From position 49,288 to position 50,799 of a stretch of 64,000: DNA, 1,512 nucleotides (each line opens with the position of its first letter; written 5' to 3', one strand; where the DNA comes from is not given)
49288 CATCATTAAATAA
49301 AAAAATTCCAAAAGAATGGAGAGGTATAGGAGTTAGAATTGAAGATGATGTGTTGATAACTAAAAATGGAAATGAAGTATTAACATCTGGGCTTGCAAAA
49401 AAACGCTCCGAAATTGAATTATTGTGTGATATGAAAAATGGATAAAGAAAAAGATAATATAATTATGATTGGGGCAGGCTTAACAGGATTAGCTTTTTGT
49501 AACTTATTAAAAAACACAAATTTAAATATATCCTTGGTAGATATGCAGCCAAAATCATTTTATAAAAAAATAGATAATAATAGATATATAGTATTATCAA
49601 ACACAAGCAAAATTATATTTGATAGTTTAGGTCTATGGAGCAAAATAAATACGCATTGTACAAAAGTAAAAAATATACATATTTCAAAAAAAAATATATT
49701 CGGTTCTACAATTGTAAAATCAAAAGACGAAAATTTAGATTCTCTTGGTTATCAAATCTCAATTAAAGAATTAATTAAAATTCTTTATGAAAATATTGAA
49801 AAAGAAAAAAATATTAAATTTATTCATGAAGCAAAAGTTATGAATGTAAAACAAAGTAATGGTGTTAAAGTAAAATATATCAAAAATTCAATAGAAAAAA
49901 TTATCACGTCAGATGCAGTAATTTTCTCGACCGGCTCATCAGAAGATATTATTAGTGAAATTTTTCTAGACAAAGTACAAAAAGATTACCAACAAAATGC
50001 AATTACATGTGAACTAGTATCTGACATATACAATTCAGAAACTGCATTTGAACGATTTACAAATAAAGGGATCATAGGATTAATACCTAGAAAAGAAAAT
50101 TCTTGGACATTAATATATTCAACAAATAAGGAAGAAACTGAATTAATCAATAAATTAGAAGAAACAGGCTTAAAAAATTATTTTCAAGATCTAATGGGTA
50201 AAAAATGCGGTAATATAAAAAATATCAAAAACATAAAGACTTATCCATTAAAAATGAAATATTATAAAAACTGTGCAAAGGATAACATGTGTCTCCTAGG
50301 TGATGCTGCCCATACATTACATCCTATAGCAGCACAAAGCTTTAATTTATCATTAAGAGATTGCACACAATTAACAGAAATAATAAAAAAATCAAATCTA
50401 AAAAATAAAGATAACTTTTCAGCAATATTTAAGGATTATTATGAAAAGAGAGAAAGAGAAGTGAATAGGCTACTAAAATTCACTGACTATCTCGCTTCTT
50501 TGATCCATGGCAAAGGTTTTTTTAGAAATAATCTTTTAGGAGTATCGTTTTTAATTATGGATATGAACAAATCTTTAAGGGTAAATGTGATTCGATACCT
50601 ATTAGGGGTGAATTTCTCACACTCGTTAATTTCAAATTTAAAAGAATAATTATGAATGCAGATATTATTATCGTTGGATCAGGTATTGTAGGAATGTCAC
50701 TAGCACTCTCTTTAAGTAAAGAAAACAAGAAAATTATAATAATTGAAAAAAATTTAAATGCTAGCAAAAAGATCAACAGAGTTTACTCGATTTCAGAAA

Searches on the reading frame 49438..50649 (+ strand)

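Call 7: search_protein_families(library=pfam, proteins=[window:49438-50649:+])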
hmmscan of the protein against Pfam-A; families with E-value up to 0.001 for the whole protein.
window:49438-50649:+ (403 aa): 5 families
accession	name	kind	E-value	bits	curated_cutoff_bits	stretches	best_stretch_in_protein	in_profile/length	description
PF01494.25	FAD_binding_3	-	6e-16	59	22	1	8-347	4-347/349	FAD binding domain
PF08491.16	SE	-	2.6e-06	27.2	20.1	1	264-340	112-189/276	Squalene epoxidase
PF07992.20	Pyr_redox_2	-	1.2e-05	25.3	26.1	0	110-169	183-239/291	Pyridine nucleotide-disulphide oxidoreductase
PF00070.33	Pyr_redox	-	3.6e-05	24.6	22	0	8-47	2-40/82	Pyridine nucleotide-disulphide oxidoreductase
PF01134.28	GIDA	-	0.00061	19.4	22.1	0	8-198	2-181/391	Glucose inhibited division protein A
